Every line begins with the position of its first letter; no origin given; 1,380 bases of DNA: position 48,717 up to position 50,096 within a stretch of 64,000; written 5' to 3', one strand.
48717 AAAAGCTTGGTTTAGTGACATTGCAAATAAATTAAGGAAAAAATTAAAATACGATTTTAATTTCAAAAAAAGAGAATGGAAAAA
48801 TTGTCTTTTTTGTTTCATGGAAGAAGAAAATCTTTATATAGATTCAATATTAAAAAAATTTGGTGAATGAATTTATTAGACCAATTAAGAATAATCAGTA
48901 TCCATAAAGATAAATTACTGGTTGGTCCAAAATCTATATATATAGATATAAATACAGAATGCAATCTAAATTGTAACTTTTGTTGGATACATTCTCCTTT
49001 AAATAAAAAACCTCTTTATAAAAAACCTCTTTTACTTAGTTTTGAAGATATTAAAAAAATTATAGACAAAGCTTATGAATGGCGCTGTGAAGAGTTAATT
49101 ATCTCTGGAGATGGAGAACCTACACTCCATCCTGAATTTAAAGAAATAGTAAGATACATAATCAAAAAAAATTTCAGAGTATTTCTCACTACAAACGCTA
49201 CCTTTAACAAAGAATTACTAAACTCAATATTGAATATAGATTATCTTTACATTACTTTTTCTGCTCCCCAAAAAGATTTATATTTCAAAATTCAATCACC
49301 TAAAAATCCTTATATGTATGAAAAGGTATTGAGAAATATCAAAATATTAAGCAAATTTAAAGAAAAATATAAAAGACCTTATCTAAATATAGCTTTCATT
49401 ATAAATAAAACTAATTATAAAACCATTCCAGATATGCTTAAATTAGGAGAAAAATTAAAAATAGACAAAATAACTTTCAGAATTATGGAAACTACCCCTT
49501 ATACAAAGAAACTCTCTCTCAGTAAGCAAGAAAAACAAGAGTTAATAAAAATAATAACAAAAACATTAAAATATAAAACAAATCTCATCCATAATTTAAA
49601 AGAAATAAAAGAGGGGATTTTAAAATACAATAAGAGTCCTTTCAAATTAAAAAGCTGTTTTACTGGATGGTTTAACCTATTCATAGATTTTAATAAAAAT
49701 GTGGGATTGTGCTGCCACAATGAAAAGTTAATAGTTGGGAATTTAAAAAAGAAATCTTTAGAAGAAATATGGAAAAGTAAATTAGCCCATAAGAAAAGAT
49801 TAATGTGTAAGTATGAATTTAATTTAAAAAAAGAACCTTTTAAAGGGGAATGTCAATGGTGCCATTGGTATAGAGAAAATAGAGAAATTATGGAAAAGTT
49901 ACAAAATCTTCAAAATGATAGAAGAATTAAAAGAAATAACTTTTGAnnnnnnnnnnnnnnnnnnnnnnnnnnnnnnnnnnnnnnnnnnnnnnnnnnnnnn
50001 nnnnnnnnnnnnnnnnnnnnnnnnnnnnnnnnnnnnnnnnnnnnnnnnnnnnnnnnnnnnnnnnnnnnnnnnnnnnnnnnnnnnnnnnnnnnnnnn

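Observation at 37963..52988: Modular segmental duplication: rSAM families A, B, C and DegT occur twice in rearranged order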

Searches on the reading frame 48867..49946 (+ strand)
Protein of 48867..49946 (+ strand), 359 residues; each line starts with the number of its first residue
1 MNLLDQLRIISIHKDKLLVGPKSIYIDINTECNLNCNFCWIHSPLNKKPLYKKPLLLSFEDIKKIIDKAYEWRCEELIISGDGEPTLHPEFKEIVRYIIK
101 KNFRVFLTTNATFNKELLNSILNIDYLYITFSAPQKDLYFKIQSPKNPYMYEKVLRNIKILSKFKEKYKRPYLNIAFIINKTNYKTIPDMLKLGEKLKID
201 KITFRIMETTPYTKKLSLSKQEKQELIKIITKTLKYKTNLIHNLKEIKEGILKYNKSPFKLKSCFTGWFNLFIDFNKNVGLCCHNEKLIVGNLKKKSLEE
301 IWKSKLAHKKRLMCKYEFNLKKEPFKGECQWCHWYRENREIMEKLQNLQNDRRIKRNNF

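Call 6: search_protein_families(library=pfam, proteins=[window:48867-49946:+], max_evalue=0.01)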
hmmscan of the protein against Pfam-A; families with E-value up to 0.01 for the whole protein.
window:48867-49946:+ (359 aa): 2 families
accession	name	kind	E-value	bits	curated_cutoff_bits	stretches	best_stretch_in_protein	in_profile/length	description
PF04055.27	Radical_SAM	-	3.4e-21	76.6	29.5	1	31-192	6-164/166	Radical SAM superfamily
PF13186.11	SPASM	-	8.5e-10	39.2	21.5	1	264-332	1-66/67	Iron-sulfur cluster-binding domain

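Call 8: search_protein_families(library=ncbifam, proteins=[window:48867-49946:+], max_evalue=0.001)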
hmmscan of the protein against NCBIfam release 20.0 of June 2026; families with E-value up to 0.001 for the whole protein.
window:48867-49946:+ (359 aa): 42 families (the best 25 are shown)
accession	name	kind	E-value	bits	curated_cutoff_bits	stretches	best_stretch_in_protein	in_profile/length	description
TIGR04317.1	W_rSAM_matur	equivalog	6.9e-31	107.6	380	1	21-306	3-294/349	tungsten cofactor oxidoreductase radical SAM maturase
TIGR04054.1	rSAM_NirJ1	equivalog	5.1e-18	64.9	650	1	26-237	40-244/387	putative heme d1 biosynthesis radical SAM protein NirJ1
TIGR04321.1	spiroSPASM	subfamily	1.9e-16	59.9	250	2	9-163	218-378/510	spiro-SPASM protein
TIGR02668.1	moaA_archaeal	equivalog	4.6e-16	58.7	325.25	1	23-236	11-212/303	GTP 3',8-cyclase MoaA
TIGR04546.1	rSAM_ahbC_deAc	equivalog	6.1e-16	58.2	650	1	27-230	44-239/390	12,18-didecarboxysiroheme deacetylase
TIGR02666.1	moaA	equivalog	2.4e-15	56.4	284.05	1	26-239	14-221/336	GTP 3',8-cyclase MoaA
TIGR03972.1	rSAM_TYW1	equivalog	1.9e-14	53.5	317.95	1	72-236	117-278/297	4-demethylwyosine synthase TYW1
NF033640.1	N_Twi_rSAM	subfamily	2.6e-14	53.1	170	2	20-251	109-359/398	twitch domain-containing radical SAM protein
TIGR04545.1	rSAM_ahbD_hemeb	equivalog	9.2e-14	51.6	500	1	27-336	5-312/339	heme b synthase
TIGR04051.1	rSAM_NirJ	equivalog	1.4e-13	50.5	515.45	1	30-205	10-174/354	heme d1 biosynthesis radical SAM protein NirJ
NF001199.0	PRK00164.2-1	equivalog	2.2e-13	50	231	1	22-239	12-218/308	GTP 3',8-cyclase MoaA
NF038283.1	viperin_w_prok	equivalog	1.5e-12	47.3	180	1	27-223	7-206/281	viperin family antiviral radical SAM protein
TIGR04251.1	SCM_rSAM_ScmF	equivalog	1.9e-12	47.3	400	1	22-219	4-194/353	SynChlorMet cassette radical SAM/SPASM protein ScmF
NF012164.0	AlbA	equivalog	1.3e-11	43.6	850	1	26-334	117-413/442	subtilosin maturase AlbA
TIGR02109.1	PQQ_syn_pqqE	equivalog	1.6e-11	43.7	381.35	1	21-307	6-285/358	pyrroloquinoline quinone biosynthesis protein PqqE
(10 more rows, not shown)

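Call 11: find_encoding_contigs(protein=window:48867-49946:+, flank=10000, max_places=6)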
Protein window:48867-49946:+ (359 aa): no gene with exactly this product is on record in the collection.

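Call 12: find_homologous_proteins(query=window:48867-49946:+, max_evalue=0.00001)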
Query window:48867-49946:+ (359 aa): 26 proteins with E <= 0.00001 among 2387 candidates.
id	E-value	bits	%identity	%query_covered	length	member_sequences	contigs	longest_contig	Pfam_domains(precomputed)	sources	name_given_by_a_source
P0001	2.0e-234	795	99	100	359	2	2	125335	PF13186.12,PF04055.28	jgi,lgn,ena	-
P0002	1.2e-156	539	64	100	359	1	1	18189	PF13186.12,PF04055.28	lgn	-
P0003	8.7e-148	510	64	96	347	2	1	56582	PF13186.12,PF04055.28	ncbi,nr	ncbi:MAG: radical SAM protein [Candidatus Omnitrophica bacterium]|nr:radical SAM protein [Candidatus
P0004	3.1e-143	495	61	97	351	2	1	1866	PF13186.12,PF04055.28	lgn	-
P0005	2.7e-135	469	60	96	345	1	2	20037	PF13186.12,PF04055.28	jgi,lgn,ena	-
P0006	2.9e-134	466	58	97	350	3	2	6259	PF13186.12,PF04055.28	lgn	-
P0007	9.3e-127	441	54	99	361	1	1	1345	PF13186.12,PF04055.28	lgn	-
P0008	5.2e-126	439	56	100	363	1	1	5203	PF13186.12,PF04055.28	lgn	-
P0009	1.6e-122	427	61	86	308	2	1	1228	PF13186.12,PF04055.28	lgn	-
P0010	6.3e-121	422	51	96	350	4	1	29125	PF13186.12,PF04055.28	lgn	-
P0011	2.0e-119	417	51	95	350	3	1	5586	PF13186.12,PF04055.28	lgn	-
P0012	7.5e-117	408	50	98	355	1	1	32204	PF04055.28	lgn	-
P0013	1.9e-116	407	49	96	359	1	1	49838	PF13186.12,PF04055.28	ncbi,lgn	-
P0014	1.2e-112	395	52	97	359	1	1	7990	PF13186.12,PF04055.28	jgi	jgi:MoaA/NifB/PqqE/SkfB family radical SAM enzyme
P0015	4.5e-105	370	47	94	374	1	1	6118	PF13186.12,PF04055.28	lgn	-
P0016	2.9e-103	364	45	96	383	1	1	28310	PF13186.12,PF04055.28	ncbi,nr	ncbi:MAG: radical SAM protein [Candidatus Omnitrophica bacterium]|nr:radical SAM protein [Candidatus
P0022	1.1e-94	336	43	96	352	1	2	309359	PF04055.28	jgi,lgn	jgi:MoaA/NifB/PqqE/SkfB family radical SAM enzyme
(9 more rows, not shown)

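Call 13: find_encoding_contigs(protein=P0003, flank=10000, max_places=2)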
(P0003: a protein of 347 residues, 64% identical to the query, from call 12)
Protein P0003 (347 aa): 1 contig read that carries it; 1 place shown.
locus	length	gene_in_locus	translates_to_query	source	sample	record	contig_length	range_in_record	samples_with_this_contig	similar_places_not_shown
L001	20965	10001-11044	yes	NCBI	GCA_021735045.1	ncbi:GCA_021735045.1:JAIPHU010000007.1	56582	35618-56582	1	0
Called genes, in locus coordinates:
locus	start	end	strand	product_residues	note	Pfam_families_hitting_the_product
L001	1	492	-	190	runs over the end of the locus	PF01553:Acyltransferase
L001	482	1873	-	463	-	PF02878:PGM_PMM_I, PF02879:PGM_PMM_II, PF02880:PGM_PMM_III, PF00408:PGM_PMM_IV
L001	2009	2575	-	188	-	PF01467:CTP_transf_like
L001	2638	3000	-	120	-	PF05635:23S_rRNA_IVP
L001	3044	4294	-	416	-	PF00171:Aldedh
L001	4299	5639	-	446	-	PF13365:Trypsin_2, PF12895:ANAPC3, PF00515:TPR_1, PF07719:TPR_2, PF13424:TPR_12, PF23914:TPR_CcmH_CycH, PF13414:TPR_11, PF14559:TPR_19, +29 more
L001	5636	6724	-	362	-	PF00696:AA_kinase, PF01472:PUA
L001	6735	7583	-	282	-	PF01018:GTP1_OBG, PF01926:MMR_HSR1, PF02421:FeoB_N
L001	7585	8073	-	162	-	PF00829:Ribosomal_L21p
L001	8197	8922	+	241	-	PF01522:Polysacc_deac_1, PF10096:DUF2334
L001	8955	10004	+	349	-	PF04055:Radical_SAM, PF13186:SPASM (weak)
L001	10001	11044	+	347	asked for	PF04055:Radical_SAM, PF13186:SPASM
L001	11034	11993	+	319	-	PF04055:Radical_SAM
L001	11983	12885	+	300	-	PF03881:Fructosamin_kin (weak), PF01633:Choline_kinase, PF01636:APH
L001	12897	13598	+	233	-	-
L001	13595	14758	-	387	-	PF00109:ketoacyl-synt, PF02801:Ketoacyl-synt_C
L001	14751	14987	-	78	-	PF00550:PP-binding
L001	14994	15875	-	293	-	PF00109:ketoacyl-synt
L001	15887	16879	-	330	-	-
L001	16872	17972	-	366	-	PF00155:Aminotran_1_2, PF00266:Aminotran_5 (weak), PF01053:Cys_Met_Meta_PP (weak), PF01041:DegT_DnrJ_EryC1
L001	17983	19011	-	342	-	PF04055:Radical_SAM, PF13353:Fer4_12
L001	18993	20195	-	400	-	PF04101:Glyco_tran_28_C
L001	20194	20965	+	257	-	?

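Call 14: find_encoding_contigs(protein=P0022, flank=10000, max_places=2)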
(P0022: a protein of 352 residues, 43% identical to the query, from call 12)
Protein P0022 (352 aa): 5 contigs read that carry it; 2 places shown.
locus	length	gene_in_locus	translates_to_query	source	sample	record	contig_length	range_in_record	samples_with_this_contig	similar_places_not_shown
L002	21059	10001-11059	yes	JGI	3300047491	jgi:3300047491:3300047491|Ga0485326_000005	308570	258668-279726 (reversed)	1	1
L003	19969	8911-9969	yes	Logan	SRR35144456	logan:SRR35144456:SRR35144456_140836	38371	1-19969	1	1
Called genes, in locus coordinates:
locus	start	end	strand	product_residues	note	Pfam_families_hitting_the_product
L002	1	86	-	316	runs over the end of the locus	PF03255:ACCA, PF01039:Carboxyl_trans, PF00378:ECH_1 (weak)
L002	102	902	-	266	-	PF01476:LysM, PF03734:YkuD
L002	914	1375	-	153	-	PF02681:DUF212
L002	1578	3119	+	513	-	PF13541:ChlI, PF01078:Mg_chelatase, PF07728:AAA_5 (weak), PF00493:MCM (weak), PF13335:Mg_chelatase_C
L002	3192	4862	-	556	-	-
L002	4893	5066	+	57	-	-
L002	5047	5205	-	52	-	PF19451:DUF5989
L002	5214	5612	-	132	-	-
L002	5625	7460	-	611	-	PF02543:Carbam_trans_N, PF16861:Carbam_trans_C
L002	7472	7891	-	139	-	PF00571:CBS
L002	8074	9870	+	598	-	-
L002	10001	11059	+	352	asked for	PF04055:Radical_SAM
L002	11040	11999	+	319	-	PF04055:Radical_SAM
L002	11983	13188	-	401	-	PF04101:Glyco_tran_28_C (weak)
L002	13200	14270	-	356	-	PF04055:Radical_SAM, PF13353:Fer4_12 (weak)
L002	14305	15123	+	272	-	PF00733:Asn_synthase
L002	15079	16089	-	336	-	PF04055:Radical_SAM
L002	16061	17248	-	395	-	PF00501:AMP-binding (weak)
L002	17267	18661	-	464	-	PF02310:B12-binding, PF04055:Radical_SAM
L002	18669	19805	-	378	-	PF00155:Aminotran_1_2, PF01041:DegT_DnrJ_EryC1, PF01053:Cys_Met_Meta_PP (weak)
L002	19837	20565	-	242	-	PF02558:ApbA (weak), PF08546:ApbA_C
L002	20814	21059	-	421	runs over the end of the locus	PF04055:Radical_SAM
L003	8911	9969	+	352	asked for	PF04055:Radical_SAM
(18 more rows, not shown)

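Call 19: find_related_loci(query=A2, collection=genome_contigs, flank=10000)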
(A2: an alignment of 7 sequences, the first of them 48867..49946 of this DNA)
Query A2 (359 aa) in genome_contigs; peptide patterns used: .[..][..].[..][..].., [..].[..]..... (x = any residue, [..] = any of these).
76 stretches matched a pattern; 7 encode a relative of the query (tblastn E <= 1e-3); 7 distinct loci.
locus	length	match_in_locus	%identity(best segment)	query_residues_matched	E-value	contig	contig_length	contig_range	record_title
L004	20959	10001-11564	63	4-359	4e-153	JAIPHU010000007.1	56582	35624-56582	MAG: Candidatus Omnitrophota bacterium isolate Tobar15.5-16.5m-G38 Tobar15-5-16-5m-C255, whole genome shotgun sequence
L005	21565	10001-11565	45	1-341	2e-111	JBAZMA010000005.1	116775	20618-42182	MAG: Candidatus Omnitrophota bacterium isolate SO_2017_LW4_3 scaffold_509_c1_LW137-91_2017, whole genome shotgun sequenc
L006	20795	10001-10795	27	10-261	2e-24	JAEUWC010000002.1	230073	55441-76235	MAG: Bdellovibrionales bacterium isolate new MAG-397 k141_4132230, whole genome shotgun sequence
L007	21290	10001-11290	24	2-329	2e-15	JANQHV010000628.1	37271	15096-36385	MAG: SAR324 cluster bacterium isolate PL24a_bin.25 k99_550669, whole genome shotgun sequence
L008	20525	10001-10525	23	28-212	2e-9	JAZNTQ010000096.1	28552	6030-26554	MAG: Clostridia bacterium isolate T1900044802_TS20190268.MAGScoT_cleanbin_000045 SGB_2723_k141_1511299, whole genome sho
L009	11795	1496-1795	30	32-138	3e-8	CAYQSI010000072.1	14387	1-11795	MAG TPA_asm: uncultured Terracidiphilus sp. isolate binchicken_co3_224 genome assembly, contig: NODE_13653_length_14387_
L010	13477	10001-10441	24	26-161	1e-5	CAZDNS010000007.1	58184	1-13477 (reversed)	MAG TPA_asm: uncultured Planctomycetia bacterium isolate SRP090828_co1_107 genome assembly, contig: NODE_79_length_58184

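Call 20: find_encoding_contigs(protein=P0001, flank=10000, max_places=2)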
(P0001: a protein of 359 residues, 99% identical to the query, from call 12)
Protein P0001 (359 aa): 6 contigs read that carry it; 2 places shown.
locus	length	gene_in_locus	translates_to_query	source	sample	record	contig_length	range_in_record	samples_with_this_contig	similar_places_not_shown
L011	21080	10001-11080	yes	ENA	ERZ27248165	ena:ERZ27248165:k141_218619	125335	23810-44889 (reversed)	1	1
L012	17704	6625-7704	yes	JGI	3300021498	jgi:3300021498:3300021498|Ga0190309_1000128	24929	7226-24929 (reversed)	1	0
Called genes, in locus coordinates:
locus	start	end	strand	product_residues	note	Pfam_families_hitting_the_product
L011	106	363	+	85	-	-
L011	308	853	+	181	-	PF01633:Choline_kinase, PF01636:APH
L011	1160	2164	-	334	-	PF13353:Fer4_12 (weak), PF04055:Radical_SAM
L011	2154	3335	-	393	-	-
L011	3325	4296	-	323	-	PF04055:Radical_SAM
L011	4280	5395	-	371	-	PF00155:Aminotran_1_2, PF00266:Aminotran_5, PF01041:DegT_DnrJ_EryC1, PF01053:Cys_Met_Meta_PP (weak)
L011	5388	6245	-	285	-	-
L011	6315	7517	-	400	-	PF04101:Glyco_tran_28_C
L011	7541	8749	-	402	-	PF04101:Glyco_tran_28_C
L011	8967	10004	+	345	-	PF04055:Radical_SAM, PF13186:SPASM (weak)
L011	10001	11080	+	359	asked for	PF04055:Radical_SAM, PF13186:SPASM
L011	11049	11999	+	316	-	PF04055:Radical_SAM, PF13353:Fer4_12 (weak)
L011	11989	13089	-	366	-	PF00155:Aminotran_1_2, PF01041:DegT_DnrJ_EryC1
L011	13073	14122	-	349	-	PF13353:Fer4_12, PF04055:Radical_SAM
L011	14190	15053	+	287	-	-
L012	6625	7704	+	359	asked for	PF04055:Radical_SAM, PF13186:SPASM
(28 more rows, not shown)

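Call 21: find_encoding_contigs(protein=P0013, flank=10000, max_places=1)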
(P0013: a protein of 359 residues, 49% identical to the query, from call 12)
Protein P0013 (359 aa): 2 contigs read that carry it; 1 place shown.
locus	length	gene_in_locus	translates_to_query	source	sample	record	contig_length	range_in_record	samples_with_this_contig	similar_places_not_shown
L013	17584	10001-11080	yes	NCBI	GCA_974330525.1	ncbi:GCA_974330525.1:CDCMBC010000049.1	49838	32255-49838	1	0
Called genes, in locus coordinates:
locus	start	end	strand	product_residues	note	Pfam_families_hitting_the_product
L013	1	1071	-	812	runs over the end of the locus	PF00343:Phosphorylase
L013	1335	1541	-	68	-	-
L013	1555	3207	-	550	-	PF00920:ILVD_EDD_N, PF24877:ILV_EDD_C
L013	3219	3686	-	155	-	PF13801:Metal_resist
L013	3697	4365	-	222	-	PF04191:PEMT, PF04140:ICMT (weak)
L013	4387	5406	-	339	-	PF01699:Na_Ca_ex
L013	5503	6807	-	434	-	PF01595:CNNM, PF00571:CBS (weak)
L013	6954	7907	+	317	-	PF04055:Radical_SAM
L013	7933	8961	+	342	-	PF04055:Radical_SAM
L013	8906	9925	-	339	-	PF04055:Radical_SAM, PF13186:SPASM (weak)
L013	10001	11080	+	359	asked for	PF04055:Radical_SAM, PF13186:SPASM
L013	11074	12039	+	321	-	PF04055:Radical_SAM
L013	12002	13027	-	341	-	PF04055:Radical_SAM, PF13353:Fer4_12 (weak)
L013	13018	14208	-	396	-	PF04101:Glyco_tran_28_C (weak)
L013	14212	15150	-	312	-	PF01636:APH (weak)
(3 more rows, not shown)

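Call 22: find_encoding_contigs(protein=P0016, flank=10000, max_places=1)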
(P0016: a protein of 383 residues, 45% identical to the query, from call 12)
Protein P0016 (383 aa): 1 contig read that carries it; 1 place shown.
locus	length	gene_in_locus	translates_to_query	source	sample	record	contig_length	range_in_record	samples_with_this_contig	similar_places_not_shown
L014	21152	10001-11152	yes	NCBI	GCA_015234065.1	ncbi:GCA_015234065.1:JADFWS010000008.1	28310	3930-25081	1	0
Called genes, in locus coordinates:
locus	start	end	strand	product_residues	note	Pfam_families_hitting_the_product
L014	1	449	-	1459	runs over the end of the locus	PF00310:GATase_2, PF04898:Glu_syn_central, PF01645:Glu_synthase, PF01493:GXGXG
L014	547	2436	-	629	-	-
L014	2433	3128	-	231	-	PF00535:Glycos_transf_2, PF13641:Glyco_tranf_2_3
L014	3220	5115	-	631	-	PF13231:PMT_2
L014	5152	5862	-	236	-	PF01209:Ubie_methyltran (weak), PF13489:Methyltransf_23, PF02353:CMAS (weak), PF13847:Methyltransf_31, PF08241:Methyltransf_11, PF08242:Methyltransf_12, PF13649:Methyltransf_25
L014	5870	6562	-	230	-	PF00117:GATase, PF07722:Peptidase_C26 (weak)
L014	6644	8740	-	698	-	PF12437:GSIII_N, PF00120:Gln-synt_C, PF18318:Gln-synt_C-ter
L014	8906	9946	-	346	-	PF01136:Peptidase_U32 (weak)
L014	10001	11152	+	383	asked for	PF04055:Radical_SAM, PF13186:SPASM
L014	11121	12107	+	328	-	PF04055:Radical_SAM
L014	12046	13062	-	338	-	PF04055:Radical_SAM, PF13353:Fer4_12 (weak)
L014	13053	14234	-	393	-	PF04101:Glyco_tran_28_C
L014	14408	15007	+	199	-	PF00733:Asn_synthase (weak)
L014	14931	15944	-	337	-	PF04055:Radical_SAM, PF13353:Fer4_12 (weak)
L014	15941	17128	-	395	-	PF00501:AMP-binding (weak)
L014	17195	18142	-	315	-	PF02558:ApbA, PF08546:ApbA_C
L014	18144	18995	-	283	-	-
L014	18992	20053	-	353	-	PF13186:SPASM (faint)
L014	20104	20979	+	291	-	-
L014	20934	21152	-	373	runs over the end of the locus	PF01041:DegT_DnrJ_EryC1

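Call 27: find_related_loci(query=A2, collection=metagenome_contigs, flank=10000)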
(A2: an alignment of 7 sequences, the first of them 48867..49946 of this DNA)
Query A2 (359 aa) in metagenome_contigs; peptide patterns used: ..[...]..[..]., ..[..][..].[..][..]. (x = any residue, [..] = any of these).
600 stretches matched a pattern (row limit reached: there are more); 106 encode a relative of the query (tblastn E <= 1e-3); the best 80 are kept; 80 distinct loci.
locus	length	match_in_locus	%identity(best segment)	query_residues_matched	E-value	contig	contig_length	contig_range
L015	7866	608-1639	60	3-346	4e-131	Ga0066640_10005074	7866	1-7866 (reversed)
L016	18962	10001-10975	34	21-350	2e-58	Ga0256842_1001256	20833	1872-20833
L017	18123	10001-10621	30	10-216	4e-21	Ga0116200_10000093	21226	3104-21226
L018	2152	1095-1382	41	32-132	7e-15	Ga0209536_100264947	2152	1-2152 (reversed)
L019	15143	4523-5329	24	18-316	2e-13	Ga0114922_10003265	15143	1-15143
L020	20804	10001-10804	30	31-312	5e-13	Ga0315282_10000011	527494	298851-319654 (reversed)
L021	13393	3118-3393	40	12-113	4e-12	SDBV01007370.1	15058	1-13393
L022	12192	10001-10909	25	21-305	4e-11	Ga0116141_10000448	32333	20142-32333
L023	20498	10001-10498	23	24-201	4e-10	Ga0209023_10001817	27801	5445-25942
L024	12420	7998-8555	24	25-221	6e-10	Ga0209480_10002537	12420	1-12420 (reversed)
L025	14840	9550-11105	27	18-159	5e-10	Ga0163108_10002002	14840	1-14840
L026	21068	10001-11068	28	23-193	8e-10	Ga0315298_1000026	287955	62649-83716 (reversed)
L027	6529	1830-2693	25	21-315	1e-9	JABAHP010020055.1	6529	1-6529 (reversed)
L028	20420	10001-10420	31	22-177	2e-9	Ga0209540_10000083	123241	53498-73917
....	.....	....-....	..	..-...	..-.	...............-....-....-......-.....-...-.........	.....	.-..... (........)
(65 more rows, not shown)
